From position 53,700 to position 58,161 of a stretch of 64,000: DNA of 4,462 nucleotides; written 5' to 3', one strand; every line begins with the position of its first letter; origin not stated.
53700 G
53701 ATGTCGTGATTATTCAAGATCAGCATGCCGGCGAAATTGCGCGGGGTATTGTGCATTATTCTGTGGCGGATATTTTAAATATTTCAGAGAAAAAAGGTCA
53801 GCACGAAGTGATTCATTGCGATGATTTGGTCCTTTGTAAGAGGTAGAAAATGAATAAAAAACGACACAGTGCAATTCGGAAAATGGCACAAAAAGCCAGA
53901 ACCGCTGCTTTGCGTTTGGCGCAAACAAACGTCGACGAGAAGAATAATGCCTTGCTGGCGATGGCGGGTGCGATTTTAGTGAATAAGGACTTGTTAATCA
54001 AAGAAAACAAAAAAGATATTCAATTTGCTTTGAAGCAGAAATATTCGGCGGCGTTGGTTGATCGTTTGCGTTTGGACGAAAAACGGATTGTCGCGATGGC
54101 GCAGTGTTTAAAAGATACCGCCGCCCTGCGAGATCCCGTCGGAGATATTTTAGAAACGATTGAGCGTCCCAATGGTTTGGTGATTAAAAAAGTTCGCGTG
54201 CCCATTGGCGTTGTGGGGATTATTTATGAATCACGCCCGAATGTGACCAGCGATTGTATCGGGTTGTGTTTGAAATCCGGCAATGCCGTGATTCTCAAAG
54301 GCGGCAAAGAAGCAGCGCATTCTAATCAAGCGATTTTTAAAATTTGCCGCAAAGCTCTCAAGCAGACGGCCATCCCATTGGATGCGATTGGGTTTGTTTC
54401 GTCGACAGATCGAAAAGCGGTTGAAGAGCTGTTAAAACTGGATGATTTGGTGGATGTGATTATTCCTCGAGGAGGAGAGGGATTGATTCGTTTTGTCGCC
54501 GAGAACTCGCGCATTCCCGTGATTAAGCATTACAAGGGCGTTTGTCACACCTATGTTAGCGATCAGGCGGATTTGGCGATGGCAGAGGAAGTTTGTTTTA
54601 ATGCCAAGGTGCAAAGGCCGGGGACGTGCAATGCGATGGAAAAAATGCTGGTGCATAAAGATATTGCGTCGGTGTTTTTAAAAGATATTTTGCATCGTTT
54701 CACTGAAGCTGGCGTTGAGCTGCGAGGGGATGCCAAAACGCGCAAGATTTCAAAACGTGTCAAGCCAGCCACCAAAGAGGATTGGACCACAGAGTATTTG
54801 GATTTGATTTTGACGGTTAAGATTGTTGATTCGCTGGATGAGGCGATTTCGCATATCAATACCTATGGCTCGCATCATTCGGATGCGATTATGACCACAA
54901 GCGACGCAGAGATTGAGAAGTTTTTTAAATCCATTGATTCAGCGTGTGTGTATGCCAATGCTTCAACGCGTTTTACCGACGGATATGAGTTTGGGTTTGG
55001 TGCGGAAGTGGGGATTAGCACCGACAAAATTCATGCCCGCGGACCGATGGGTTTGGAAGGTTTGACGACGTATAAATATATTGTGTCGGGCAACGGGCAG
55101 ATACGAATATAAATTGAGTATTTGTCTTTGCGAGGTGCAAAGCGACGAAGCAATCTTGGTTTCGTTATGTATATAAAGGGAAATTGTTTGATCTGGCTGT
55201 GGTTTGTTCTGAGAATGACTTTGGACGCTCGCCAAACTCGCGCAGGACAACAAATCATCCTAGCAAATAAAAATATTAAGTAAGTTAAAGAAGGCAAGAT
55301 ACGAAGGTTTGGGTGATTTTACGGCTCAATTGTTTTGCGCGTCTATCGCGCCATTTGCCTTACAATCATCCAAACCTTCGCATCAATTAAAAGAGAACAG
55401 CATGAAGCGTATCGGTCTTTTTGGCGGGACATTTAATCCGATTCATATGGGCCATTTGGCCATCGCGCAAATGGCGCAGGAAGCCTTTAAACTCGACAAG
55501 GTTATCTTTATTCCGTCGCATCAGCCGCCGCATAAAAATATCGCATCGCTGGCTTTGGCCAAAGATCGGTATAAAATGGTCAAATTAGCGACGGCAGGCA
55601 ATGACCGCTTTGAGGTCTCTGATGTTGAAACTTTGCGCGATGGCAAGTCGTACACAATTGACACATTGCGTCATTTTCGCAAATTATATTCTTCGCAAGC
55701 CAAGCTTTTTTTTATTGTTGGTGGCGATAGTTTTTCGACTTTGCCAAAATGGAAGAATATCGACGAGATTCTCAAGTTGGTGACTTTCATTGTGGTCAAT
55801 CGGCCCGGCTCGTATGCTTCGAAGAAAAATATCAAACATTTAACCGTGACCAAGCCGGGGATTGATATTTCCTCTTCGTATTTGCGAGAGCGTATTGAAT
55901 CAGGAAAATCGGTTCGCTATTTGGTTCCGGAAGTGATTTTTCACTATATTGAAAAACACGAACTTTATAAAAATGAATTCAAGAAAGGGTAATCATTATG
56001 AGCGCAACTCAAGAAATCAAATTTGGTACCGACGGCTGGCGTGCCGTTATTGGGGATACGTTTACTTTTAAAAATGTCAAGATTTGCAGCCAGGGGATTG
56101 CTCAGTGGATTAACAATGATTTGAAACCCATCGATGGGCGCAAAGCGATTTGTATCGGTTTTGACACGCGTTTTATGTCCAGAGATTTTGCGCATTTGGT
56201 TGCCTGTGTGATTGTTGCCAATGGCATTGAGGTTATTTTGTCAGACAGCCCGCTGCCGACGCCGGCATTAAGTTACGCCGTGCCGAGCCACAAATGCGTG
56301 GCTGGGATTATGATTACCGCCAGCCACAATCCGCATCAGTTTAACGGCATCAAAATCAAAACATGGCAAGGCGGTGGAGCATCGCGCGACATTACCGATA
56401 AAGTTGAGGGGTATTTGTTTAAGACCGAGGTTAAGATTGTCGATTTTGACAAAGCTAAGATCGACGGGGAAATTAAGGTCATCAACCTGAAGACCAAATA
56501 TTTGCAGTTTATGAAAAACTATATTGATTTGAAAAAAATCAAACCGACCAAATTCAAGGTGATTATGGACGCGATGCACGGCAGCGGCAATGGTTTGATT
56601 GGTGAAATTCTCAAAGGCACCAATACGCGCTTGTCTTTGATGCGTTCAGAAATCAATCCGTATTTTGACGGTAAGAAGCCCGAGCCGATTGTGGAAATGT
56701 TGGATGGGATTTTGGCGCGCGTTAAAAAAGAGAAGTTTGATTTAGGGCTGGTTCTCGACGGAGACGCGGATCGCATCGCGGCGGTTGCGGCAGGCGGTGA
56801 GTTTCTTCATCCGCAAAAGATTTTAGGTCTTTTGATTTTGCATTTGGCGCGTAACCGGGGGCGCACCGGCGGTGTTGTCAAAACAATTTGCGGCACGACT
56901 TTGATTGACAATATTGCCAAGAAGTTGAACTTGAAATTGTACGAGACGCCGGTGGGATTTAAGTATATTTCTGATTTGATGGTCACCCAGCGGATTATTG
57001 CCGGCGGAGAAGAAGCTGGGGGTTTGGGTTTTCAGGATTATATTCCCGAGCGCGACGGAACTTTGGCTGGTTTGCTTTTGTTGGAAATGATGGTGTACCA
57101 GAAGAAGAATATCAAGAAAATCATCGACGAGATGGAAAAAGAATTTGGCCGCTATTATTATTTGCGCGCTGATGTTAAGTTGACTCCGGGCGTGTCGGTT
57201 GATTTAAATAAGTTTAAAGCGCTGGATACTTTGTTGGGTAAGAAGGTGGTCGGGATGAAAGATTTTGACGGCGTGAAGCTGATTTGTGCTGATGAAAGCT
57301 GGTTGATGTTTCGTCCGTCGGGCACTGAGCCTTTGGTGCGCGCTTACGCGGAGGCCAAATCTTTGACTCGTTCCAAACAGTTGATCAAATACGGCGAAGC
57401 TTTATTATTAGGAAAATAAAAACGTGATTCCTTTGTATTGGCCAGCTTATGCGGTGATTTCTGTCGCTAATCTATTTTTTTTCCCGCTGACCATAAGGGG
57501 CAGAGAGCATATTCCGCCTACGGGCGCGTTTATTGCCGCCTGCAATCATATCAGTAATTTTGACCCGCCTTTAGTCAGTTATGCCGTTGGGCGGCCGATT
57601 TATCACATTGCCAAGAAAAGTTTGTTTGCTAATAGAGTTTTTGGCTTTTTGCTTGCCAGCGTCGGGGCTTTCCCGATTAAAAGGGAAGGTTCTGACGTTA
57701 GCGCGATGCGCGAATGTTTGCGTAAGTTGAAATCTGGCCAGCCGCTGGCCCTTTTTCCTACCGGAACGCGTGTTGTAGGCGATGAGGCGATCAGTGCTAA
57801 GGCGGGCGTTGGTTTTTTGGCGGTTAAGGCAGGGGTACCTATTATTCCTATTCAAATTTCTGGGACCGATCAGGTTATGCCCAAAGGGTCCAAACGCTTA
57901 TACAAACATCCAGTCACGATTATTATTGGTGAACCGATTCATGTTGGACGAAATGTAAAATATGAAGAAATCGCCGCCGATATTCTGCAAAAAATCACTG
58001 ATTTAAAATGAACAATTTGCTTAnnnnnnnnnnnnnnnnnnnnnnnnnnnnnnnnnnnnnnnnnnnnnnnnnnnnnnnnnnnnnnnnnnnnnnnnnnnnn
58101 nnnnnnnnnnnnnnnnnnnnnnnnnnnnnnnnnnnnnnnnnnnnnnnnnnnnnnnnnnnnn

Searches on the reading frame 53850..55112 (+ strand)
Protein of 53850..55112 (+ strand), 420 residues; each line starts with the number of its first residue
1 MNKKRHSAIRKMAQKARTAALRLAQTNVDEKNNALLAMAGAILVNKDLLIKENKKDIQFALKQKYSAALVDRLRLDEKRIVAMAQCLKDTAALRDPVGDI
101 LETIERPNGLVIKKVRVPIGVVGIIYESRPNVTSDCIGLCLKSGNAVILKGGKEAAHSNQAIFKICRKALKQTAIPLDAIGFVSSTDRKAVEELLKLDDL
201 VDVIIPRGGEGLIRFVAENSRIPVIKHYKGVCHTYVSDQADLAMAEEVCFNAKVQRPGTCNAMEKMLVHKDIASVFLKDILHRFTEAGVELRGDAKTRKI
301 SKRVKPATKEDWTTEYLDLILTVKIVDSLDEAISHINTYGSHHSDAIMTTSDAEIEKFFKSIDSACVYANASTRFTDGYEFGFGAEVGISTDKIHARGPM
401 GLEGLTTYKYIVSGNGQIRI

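Call 54: search_protein_families(library=pfam, proteins=[window:53850-55112:+], max_evalue=0.001)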
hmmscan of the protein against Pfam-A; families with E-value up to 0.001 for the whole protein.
window:53850-55112:+ (420 aa): 1 family
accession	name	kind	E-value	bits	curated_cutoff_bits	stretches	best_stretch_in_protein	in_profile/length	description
PF00171.27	Aldedh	-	5.3e-21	75.1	23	2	5-289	27-298/461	Aldehyde dehydrogenase family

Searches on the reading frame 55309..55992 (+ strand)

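Call 54: search_protein_families(library=pfam, proteins=[window:55309-55992:+], max_evalue=0.001)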
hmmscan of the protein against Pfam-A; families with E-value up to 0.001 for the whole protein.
window:55309-55992:+ (227 aa): 1 family
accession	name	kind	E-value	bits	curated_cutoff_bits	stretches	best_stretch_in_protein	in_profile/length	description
PF01467.32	CTP_transf_like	-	3e-33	115.3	21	1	37-195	1-133/133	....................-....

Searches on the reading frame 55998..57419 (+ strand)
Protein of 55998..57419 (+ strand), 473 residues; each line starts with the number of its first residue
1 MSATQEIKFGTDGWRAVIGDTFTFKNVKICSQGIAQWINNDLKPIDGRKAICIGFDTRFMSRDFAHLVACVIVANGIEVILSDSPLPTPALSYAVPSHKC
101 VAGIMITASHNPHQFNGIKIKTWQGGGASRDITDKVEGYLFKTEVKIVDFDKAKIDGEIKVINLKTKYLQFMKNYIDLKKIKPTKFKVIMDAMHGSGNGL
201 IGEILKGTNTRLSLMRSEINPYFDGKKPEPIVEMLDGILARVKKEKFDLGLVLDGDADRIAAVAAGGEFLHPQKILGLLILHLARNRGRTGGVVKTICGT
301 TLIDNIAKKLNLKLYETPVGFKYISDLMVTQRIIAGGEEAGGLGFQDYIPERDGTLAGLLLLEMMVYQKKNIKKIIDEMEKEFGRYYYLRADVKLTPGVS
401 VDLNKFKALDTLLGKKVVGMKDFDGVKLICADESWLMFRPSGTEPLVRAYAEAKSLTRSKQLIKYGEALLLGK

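Call 55: search_protein_families(library=pfam, proteins=[window:55998-57419:+], max_evalue=0.001)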
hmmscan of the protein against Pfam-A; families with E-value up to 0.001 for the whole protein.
window:55998-57419:+ (473 aa): 4 families
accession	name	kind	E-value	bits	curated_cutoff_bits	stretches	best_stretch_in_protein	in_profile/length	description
PF02878.22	PGM_PMM_I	-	3.5e-38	130.8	22.5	1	7-143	2-134/138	Phosphoglucomutase/phosphomannomutase, alpha/beta/alpha domain I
PF02880.22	PGM_PMM_III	-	6.7e-25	87.9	20.7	1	272-380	2-112/115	Phosphoglucomutase/phosphomannomutase, alpha/beta/alpha domain III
PF02879.22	PGM_PMM_II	-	1.8e-21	77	29.3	1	167-265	2-101/103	Phosphoglucomutase/phosphomannomutase, alpha/beta/alpha domain II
PF00408.26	PGM_PMM_IV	-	5.7e-06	26.7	23.1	1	423-458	22-57/68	Phosphoglucomutase/phosphomannomutase, C-terminal domain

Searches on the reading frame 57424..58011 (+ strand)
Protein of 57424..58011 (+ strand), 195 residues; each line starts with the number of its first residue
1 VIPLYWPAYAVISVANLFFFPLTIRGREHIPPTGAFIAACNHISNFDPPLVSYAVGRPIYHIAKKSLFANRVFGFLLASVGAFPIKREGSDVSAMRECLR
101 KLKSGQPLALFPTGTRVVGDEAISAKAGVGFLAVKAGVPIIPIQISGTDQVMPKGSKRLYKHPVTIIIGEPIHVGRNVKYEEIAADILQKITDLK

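Call 55: search_protein_families(library=pfam, proteins=[window:57424-58011:+], max_evalue=0.001)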
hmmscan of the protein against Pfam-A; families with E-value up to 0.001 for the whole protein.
window:57424-58011:+ (195 aa): 1 family
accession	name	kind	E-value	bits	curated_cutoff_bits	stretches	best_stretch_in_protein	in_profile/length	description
PF01553.26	Acyltransferase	-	4.4e-27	94.9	23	1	23-146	3-132/132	Acyltransferase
